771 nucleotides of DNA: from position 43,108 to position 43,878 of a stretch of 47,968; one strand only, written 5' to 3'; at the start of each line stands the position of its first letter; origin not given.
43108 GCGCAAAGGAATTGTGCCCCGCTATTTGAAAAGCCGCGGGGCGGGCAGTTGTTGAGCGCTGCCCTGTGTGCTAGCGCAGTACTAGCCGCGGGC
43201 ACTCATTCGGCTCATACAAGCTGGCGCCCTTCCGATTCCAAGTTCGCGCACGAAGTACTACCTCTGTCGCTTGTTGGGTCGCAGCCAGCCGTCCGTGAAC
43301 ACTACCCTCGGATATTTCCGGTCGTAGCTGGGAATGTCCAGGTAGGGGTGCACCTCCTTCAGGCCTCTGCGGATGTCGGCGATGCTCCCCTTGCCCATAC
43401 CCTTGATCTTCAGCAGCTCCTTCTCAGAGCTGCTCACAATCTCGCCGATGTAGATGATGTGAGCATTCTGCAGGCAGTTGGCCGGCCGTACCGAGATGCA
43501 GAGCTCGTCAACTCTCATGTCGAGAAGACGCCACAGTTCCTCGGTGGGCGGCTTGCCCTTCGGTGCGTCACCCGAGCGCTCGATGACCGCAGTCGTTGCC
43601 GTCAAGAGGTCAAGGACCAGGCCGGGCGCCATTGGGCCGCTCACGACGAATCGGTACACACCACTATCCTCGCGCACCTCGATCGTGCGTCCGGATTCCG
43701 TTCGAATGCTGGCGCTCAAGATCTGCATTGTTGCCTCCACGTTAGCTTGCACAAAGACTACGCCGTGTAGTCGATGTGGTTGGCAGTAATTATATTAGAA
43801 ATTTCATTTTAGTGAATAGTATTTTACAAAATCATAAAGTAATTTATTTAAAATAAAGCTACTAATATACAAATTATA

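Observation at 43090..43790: GC-rich foreign islet encoding an orphan RNA polymerase alpha-CTD-like protein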

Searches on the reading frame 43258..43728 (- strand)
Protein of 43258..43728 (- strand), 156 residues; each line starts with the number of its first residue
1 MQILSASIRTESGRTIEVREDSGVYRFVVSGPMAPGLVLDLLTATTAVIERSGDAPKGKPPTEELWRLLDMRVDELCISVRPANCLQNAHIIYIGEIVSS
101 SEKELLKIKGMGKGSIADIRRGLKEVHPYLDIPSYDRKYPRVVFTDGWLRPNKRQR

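Call 8: search_protein_families(library=pfam, proteins=[window:43258-43728:-], max_evalue=0.1)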
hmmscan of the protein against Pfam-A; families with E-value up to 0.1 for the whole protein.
window:43258-43728:- (156 aa): 3 families
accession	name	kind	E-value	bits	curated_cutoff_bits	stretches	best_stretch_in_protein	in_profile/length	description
PF03118.21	RNA_pol_A_CTD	-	8.6e-16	57.9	23.8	1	67-125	9-67/67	Bacterial RNA polymerase, alpha chain C terminal domain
PF14520.12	HHH_5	-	0.073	14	27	0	95-125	27-57/57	Helix-hairpin-helix domain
PF00570.28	HRDC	-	0.089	13.2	23.8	0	80-117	21-58/68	HRDC domain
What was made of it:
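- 43258..43728 (-): CDS, 156 aa: orphan N-terminal module (res 1-~52, predicted strand-strand-strand-helix), Pro/Lys-rich linker (~53-66), alpha-CTD (67-125), basic C-terminal tail (126-156). Pfam PF03118 57.9 bits (call 8).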

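Call 9: search_solved_structures(query=window:43258-43728:-, max_evalue=1, show_alignments=3)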
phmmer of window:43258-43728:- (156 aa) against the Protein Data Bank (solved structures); distinct sequences matched with E-value up to 1: 51.
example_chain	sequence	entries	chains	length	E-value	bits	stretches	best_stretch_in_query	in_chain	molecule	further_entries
9zum_A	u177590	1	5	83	3.4e-11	46.4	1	71-135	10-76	DNA-directed RNA polymerase subunit alpha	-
7ye1_A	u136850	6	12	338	1.6e-10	44.2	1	55-135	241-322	DNA-directed RNA polymerase subunit alpha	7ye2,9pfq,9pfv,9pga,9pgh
7xya_A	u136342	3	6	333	1.1e-08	38.3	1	46-121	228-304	DNA-directed RNA polymerase subunit alpha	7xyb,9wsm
7f0r_A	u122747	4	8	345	1.2e-08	38.2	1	46-121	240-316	DNA-directed RNA polymerase subunit alpha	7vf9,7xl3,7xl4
3gfk_B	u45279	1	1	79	1.5e-08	37.8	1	64-126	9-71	DNA-directed RNA polymerase subunit alpha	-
1z3e_B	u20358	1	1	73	2e-08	37.4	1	66-126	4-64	DNA-directed RNA polymerase alpha chain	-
1coo_A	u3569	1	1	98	2.3e-08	37.2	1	58-122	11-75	RNA POLYMERASE ALPHA SUBUNIT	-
2jzb_A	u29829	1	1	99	2.4e-08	37.2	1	58-122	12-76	DNA-directed RNA polymerase subunit alpha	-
3ihq_B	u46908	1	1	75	2.8e-08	36.9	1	67-126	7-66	DNA-directed RNA polymerase subunit alpha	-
6j9e_A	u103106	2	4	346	4.7e-08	36.2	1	56-123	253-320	DNA-directed RNA polymerase subunit alpha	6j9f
3k4g_A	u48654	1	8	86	5.2e-08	36.1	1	69-122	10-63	DNA-directed RNA polymerase subunit alpha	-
1lb2_B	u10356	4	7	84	5.5e-08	36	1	69-122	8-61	DNA-directed RNA polymerase alpha chain | DNA-directed RNA polymerase subunit alpha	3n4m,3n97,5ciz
6b6h_I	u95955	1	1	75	5.9e-08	35.9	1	71-122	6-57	DNA-directed RNA polymerase subunit alpha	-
6n4c_B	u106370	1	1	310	6.4e-08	35.8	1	55-121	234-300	DNA-directed RNA polymerase subunit alpha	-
1xs9_D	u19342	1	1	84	7e-08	35.7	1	71-122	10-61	DNA-directed RNA polymerase alpha chain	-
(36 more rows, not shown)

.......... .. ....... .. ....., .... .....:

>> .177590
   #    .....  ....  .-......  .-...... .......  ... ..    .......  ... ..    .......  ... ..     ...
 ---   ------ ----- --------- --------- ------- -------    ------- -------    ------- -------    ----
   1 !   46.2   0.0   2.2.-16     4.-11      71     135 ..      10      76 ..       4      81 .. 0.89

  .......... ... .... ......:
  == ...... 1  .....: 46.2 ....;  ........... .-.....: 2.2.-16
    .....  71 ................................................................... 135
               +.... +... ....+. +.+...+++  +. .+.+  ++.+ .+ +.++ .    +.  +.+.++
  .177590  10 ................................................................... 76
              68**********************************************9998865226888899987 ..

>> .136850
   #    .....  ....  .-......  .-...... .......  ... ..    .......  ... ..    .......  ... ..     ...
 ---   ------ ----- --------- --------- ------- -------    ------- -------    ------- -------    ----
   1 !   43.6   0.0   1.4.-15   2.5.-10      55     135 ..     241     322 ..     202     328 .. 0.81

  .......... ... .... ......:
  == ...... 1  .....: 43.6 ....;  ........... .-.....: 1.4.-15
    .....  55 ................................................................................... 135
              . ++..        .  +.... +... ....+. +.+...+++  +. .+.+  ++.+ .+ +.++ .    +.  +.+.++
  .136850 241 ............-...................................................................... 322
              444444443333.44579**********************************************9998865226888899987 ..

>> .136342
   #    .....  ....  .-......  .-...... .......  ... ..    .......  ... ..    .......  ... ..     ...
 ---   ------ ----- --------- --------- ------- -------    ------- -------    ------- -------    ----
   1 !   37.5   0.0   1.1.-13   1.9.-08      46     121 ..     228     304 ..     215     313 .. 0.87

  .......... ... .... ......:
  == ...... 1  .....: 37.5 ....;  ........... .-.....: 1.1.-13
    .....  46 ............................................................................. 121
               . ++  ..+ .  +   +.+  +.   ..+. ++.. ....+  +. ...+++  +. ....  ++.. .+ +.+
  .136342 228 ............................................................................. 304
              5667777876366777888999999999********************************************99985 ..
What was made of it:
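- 43258..43728 (-): PDB RpoA CTD hits (call 9).
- Checked: Best PDB RpoA CTD hit E 3.4e-11 (call 9).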

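Call 10: find_homologous_proteins(query=window:43258-43728:-, max_evalue=0.001)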
Query window:43258-43728:- (156 aa): 1 proteins with E <= 0.001 among 24 candidates.
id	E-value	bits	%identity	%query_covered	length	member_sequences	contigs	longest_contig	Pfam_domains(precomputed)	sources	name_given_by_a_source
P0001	9.5e-98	342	100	100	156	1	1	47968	PF03118.22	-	-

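Call 23: search_protein_representatives(protein=window:43258-43728:-)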
Query: 156 residues. Proteins with E-value up to 0.001 (for the whole library): 2919; up to 1e-10: 121; up to 1e-30: 2. The best 150 are listed.
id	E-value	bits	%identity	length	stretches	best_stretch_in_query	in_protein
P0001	3.0e-98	342.1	100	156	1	1-156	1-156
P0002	1.8e-39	151.3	34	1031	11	67-124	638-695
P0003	1.5e-30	122.3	39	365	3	47-136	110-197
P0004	2.9e-28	114.9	35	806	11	70-125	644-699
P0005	5.1e-24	101.1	33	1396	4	67-128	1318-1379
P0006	2.7e-22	95.5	31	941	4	65-130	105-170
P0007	2.7e-21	92.2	35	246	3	69-128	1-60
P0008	2.7e-21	92.2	32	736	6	60-127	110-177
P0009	4.1e-21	91.6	38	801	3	57-130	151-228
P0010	5.6e-21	91.2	45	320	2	56-135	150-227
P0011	4.1e-20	88.4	35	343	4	57-127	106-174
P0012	9.3e-20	87.2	34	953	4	74-128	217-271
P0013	1.9e-19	86.2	31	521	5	72-128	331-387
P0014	3.0e-19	85.6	37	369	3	67-133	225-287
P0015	3.3e-19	85.4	43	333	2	54-134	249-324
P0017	1.3e-18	83.5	44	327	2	63-127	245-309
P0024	2.8e-17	79.2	40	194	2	69-132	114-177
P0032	1.6e-16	76.8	29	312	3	26-119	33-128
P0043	5.0e-15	71.9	37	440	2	63-150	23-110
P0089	4.5e-12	62.3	42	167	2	71-126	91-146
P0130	1.3e-10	57.6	43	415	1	57-143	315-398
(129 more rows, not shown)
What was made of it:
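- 43258..43728 (-): Singleton in both protein searches (calls 10, 23).
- Singleton status: calls 10 and 23.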

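Call 48: search_dna_similar(query=window:43258-43728:-, collection=phages, mode=protein, max_evalue=0.001, max_rows=15)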
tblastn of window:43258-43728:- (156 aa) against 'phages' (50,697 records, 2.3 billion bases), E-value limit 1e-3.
Records with a match: 18; places in all: 18; records where one place covers at least 80% of the query: 0.
Best place of each record, by identity: <60% 18.
By first word of the organism name: Bacteriophage 7; Salmonella 3; Acinetobacter 2; Enterococcus 2; Listeria 2; Staphylococcus 2.
By host as written in the record: - 10; Homo sapiens 2; Listeria monocytogenes 2; Staphylococcus aureus 2; Salmonella enterica subsp. enterica serovar Kentucky 1; Enterococcus faecalis 1.
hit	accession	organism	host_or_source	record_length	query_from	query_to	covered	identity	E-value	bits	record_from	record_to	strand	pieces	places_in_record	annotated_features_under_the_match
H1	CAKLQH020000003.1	Acinetobacter phage MD-2021a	not known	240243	55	120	42%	42.4%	7e-8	56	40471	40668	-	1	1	rpoA: DNA-directed RNA polymerase subunit alpha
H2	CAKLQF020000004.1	Acinetobacter phage MD-2021a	not known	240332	55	120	42%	42.4%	7e-8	56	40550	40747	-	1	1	rpoA: DNA-directed RNA polymerase subunit alpha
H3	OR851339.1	Salmonella phage S.Kent 1-2-1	Salmonella enterica subsp. enterica ...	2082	73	120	31%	47.9%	2e-5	49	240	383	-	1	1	record has no annotation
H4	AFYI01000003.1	Salmonella enterica subsp. enterica serovar Infantis str. ...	Homo sapiens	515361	73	120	31%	47.9%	2e-5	49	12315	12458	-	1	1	DNA-directed RNA polymerase, alpha subunit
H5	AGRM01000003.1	Salmonella enterica subsp. houtenae str. ATCC BAA-1581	Homo sapiens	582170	73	120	31%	47.9%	2e-5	49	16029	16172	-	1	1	DNA-directed RNA polymerase, alpha subunit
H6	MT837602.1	Bacteriophage sp.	human fecal samples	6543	64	126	40%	34.9%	7e-6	50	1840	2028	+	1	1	record has no annotation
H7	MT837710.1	Bacteriophage sp.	human fecal samples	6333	63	131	44%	31.9%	2e-5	49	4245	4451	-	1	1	record has no annotation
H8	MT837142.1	Bacteriophage sp.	human fecal samples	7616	66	126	39%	32.8%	1e-5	50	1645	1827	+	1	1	record has no annotation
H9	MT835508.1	Bacteriophage sp.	human fecal samples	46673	67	130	41%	31.3%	3e-4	45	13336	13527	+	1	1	record has no annotation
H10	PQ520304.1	Enterococcus phage IME_EF3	-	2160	67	126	38%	33.3%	2e-5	49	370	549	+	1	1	record has no annotation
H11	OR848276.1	Listeria phage LM 4-14-1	Listeria monocytogenes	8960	67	126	38%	33.3%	2e-5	49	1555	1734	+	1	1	record has no annotation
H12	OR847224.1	Listeria phage LM 4-11-1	Listeria monocytogenes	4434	67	126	38%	33.3%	2e-5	49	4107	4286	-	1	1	record has no annotation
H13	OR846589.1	Enterococcus phage Efs 1-1-1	Enterococcus faecalis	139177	67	126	38%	33.3%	3e-5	49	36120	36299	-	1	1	record has no annotation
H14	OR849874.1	Staphylococcus phage SA 1298 Kay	Staphylococcus aureus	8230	67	126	38%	31.7%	6e-5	47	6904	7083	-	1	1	record has no annotation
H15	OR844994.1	Staphylococcus phage SA 1306 Kay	Staphylococcus aureus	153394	67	126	38%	31.7%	6e-5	47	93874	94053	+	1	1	record has no annotation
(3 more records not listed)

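Call 49: search_dna_similar(query=window:43258-43728:-, collection=plasmids, mode=protein, max_evalue=0.001, max_rows=15)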
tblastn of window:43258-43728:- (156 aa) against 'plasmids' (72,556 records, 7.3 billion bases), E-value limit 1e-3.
Records with a match: 56; places in all: 56; records where one place covers at least 80% of the query: 0.
Best place of each record, by identity: <60% 56.
By first word of the organism name: Clostridioides 12; Sinorhizobium 4; Acinetobacter 4; Klebsiella 4; Escherichia 3; Bacillus 3; Proteus 2; Neisseria 2; Listeria 2; Sphingomonas 1; and 19 more.
By predicted mobility (MOB-suite, as given by PLSDB): non-mobilizable 49; mobilizable 4; conjugative 3.
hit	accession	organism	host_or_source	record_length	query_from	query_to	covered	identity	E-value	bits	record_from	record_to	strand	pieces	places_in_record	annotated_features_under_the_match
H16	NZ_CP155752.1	Sphingomonas parapaucimobilis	Chinese cabbage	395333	55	126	46%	40.5%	4e-8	58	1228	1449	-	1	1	DNA-directed RNA polymerase subunit alpha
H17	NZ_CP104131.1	Sinorhizobium sp. K101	Phaseolus vulgaris,cell ...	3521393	54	135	53%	34.8%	3e-8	59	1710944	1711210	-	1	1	none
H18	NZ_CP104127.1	Sinorhizobium sp. M103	Phaseolus vulgaris,cell ...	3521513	54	135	53%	34.8%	3e-8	59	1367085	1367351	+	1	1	none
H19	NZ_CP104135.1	Sinorhizobium sp. C101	Phaseolus vulgaris,cell ...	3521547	54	135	53%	34.8%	3e-8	59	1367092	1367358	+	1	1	none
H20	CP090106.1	Sinorhizobium meliloti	Medicago,Cell culture,Plant nodule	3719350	54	135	53%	34.8%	3e-8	59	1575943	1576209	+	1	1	DNA-directed RNA polymerase subunit alpha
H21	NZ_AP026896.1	Aeromonas caviae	Microbe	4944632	51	120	45%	40.0%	3e-5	50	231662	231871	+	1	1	none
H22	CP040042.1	Acinetobacter baumannii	Homo sapiens,blood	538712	55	120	42%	42.4%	2e-7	56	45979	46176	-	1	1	rpoA: DNA-directed RNA polymerase subunit alpha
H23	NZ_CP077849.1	Acinetobacter baumannii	Homo sapiens,Rectal swab_P28_BU14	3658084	55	120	42%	42.4%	2e-7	56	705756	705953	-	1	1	none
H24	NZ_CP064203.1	Acinetobacter baumannii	Homo sapiens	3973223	55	120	42%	42.4%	2e-7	56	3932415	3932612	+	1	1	none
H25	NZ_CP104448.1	Acinetobacter baumannii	Homo sapiens,sputum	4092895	55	120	42%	42.4%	2e-7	56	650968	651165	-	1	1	none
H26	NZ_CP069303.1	Shinella sp. PSBB067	monoisolate,Minnesota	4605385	54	135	53%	33.7%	6e-8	57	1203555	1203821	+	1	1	none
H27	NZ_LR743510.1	Methylobacterium bullatum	-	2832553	72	135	41%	42.4%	1e-8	59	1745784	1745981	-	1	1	none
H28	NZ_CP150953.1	Yoonia sp. BS5-3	cell culture,Marine algae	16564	64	132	44%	39.1%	2e-7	56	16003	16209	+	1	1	none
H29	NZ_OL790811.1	Proteus mirabilis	-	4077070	56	120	42%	41.5%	7e-5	49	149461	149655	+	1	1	none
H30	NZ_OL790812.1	Proteus mirabilis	-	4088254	56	120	42%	41.5%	7e-5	49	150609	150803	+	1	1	none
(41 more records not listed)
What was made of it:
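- Tried and rejected: Phage or plasmid origin. tblastn hits in the phage and plasmid collections are only ordinary rpoA CTDs (calls 48, 49).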

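Call 51: search_protein_families(library=ncbifam, proteins=[window:43258-43728:-], max_evalue=1)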
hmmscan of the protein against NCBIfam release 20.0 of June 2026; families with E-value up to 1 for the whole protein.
window:43258-43728:- (156 aa): 11 families
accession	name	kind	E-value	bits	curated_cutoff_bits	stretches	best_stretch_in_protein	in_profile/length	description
NF003513.0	PRK05182.1-2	equivalog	5.3e-17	61.8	302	1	57-126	242-311/338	DNA-directed RNA polymerase subunit alpha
TIGR02027.1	rpoA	equivalog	2.3e-14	53.3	227.8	1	61-127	226-292/298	DNA-directed RNA polymerase subunit alpha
NF003517.0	PRK05182.2-3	equivalog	1.6e-13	50.3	356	1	67-127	255-315/344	DNA-directed RNA polymerase subunit alpha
NF003519.0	PRK05182.2-5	equivalog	2.3e-13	49.8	277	1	62-127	246-311/320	DNA-directed RNA polymerase subunit alpha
NF003514.0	PRK05182.1-4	equivalog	2.1e-10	39.7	434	1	62-127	240-305/338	DNA-directed RNA polymerase subunit alpha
NF003515.0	PRK05182.2-1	equivalog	1.9e-09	37.3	406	1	67-126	247-306/314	DNA-directed RNA polymerase subunit alpha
NF003518.0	PRK05182.2-4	equivalog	3.5e-08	33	523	1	62-125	240-303/312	DNA-directed RNA polymerase subunit alpha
NF003516.0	PRK05182.2-2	equivalog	1.9e-07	30.6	353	1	70-122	246-298/315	DNA-directed RNA polymerase subunit alpha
NF011498.0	PRK14906.1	equivalog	2.4e-05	21.8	1437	1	73-125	1315-1367/1459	DNA-directed RNA polymerase subunit beta'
NF005841.0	PRK07758.1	equivalog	0.00025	21.3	115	1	83-125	47-89/95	hypothetical protein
TIGR02238.1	recomb_DMC1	equivalog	0.21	10.7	447.7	1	76-123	7-54/314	meiotic recombinase Dmc1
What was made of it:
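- On Housekeeping RpoA (RNAP alpha subunit): Full-length rpoA NCBIfam models align only residues 57-127 (call 51).
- Closest known: NCBIfam NF005841. Same: A small free-standing alpha-CTD-like protein; weak match at E 2.5e-4 over residues 83-125 (call 51).
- Checked: NCBIfam rpoA models match only residues 57-127 (call 51).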

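Call 52: predict_structure(protein=window:43258-43728:-)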
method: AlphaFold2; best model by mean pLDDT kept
length: 156 residues; sequences in the alignment: 1
mean_pLDDT: 42.4   pTM: 0.38
mean pLDDT of the five models: 42.4, 39.3, 34.1, 34.0, 33.4
residues with pLDDT >= 90: 0; 70-90: 0; 50-70: 43; < 50: 113
segments of 3 or more residues with pLDDT < 50: 1-3, 21-24, 32-40, 51-60, 74-123, 125-156
pLDDT, mean of each block of 10 residues (from residue 1): 54 58 52 48 51 46 54 45 35 30 29 41 43 33 28 24
secondary structure, 60 per line:
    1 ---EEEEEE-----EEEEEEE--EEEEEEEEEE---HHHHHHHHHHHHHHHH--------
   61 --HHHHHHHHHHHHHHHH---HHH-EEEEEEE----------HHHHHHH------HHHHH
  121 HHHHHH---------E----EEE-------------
elements in order: E4-9 E15-21 E24-33 H37-52 H63-78 E86-92 H103-109 H116-126 E141-143
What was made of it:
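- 43258..43728 (-): Secondary structure comes from a low-confidence AF2 model, pLDDT 42 (call 52).
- The AF2 single-sequence model is unreliable (pLDDT 42, call 52), so the N-terminal fold is unknown.
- Tried and rejected: The single-sequence AF2 model has pLDDT 42 (call 52), so no fold search was run on it.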

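Call 53: list_cluster_members(proteins=[P0003, P0010, P0024, P0032, P0015, P0017, P0130, P0002, P0089, P0043])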
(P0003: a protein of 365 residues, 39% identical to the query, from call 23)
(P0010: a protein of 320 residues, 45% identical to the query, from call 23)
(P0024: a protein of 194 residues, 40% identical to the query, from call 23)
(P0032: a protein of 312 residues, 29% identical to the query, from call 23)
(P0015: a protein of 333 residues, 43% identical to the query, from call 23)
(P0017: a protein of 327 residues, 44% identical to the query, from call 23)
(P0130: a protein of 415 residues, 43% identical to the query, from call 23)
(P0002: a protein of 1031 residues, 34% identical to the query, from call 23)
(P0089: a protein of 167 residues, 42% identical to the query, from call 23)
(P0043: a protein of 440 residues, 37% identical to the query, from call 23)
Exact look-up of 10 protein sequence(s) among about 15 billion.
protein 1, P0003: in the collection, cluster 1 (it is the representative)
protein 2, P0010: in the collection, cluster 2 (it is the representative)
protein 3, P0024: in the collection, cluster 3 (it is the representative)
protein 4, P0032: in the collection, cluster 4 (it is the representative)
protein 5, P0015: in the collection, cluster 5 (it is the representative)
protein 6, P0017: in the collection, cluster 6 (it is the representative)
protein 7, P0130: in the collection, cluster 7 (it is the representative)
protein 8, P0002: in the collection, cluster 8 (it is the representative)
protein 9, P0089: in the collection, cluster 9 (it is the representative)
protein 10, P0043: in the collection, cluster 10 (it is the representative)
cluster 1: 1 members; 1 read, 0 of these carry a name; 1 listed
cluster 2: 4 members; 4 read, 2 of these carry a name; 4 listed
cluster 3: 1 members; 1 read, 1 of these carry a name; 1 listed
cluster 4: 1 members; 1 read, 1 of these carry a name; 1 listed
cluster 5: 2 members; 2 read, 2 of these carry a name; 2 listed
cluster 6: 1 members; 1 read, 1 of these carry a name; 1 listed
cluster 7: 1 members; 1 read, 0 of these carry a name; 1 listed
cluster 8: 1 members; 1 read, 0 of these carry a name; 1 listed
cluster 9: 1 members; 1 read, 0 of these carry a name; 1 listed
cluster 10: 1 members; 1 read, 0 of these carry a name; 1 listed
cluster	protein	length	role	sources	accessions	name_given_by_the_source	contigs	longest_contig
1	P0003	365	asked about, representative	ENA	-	-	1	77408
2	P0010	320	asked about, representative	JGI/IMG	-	hypothetical protein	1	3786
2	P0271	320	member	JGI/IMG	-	hypothetical protein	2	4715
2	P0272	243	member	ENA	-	-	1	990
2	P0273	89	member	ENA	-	-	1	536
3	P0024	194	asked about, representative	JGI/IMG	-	DNA-directed RNA polymerase alpha subunit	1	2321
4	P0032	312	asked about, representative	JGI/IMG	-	DNA-directed RNA polymerase alpha subunit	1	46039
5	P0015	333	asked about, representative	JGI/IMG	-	DNA-directed RNA polymerase subunit alpha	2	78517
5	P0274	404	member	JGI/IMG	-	DNA-directed RNA polymerase subunit alpha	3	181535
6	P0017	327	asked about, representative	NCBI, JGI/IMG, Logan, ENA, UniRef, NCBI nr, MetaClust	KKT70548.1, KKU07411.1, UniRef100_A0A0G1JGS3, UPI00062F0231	MAG: DNA-directed RNA polymerase subunit alpha [Candidatus Uhrbacteria bacterium ... | DNA-directed RNA polymerase subunit alpha n=2 Tax=Candidatus Uhriibacteriota ... | status=active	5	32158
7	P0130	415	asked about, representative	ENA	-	-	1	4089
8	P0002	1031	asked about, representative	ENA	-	-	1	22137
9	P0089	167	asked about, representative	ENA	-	-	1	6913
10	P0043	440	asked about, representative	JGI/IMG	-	-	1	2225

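Call 72: get_annotated_region(hit=H4, flank=1300)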
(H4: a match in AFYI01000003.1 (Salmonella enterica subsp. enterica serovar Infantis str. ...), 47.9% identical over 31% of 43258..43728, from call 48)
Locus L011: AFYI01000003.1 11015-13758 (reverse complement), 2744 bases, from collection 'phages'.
description: Salmonella enterica subsp. enterica serovar Infantis str. SARB27 SEENIN0B_Contig0.3, whole genome shotgun sequence.
organism: Salmonella enterica subsp. enterica serovar Infantis str. SARB27 (NCBI taxid 596155)
taxonomy: Bacteria; Pseudomonadati; Pseudomonadota; Gammaproteobacteria; Enterobacterales; Enterobacteriaceae; Salmonella
host: Homo sapiens; source: -; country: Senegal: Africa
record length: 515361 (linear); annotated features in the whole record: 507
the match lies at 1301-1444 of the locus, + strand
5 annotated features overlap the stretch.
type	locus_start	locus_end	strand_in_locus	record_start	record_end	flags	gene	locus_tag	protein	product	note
CDS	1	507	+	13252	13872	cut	-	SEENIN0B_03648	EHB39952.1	ribosomal protein S4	KEGG: sed:SeD_A3782 1.4e-104 rpsD; 30S ribosomal protein S4 K02986; Psort location: Cytoplasmic, score: 8.96; locus tag ...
CDS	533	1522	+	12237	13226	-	-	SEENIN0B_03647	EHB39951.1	DNA-directed RNA polymerase, alpha subunit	KEGG: ecr:ECIAI1_3445 7.6e-170 rpoA; DNA-directed RNA polymerase subunit alpha K03040; Psort location: Cytoplasmic, ...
CDS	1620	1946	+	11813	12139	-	-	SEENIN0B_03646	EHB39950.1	ribosomal protein L17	Psort location: Cytoplasmic, score: 9.26; locus tag in AE006468 is STM3414; rplQ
CDS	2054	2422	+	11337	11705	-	-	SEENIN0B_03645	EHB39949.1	hypothetical protein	Psort location: Cytoplasmic, score: 8.96; locus tag in AE006468 is STM3413; yhdN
CDS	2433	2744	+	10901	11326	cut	-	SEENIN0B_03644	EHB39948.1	Zn(II)-responsive transcriptional regulator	KEGG: eci:UTI89_C3737 1.6e-66 zntR; zinc-responsive transcriptional regulator; Psort location: Cytoplasmic, score: ...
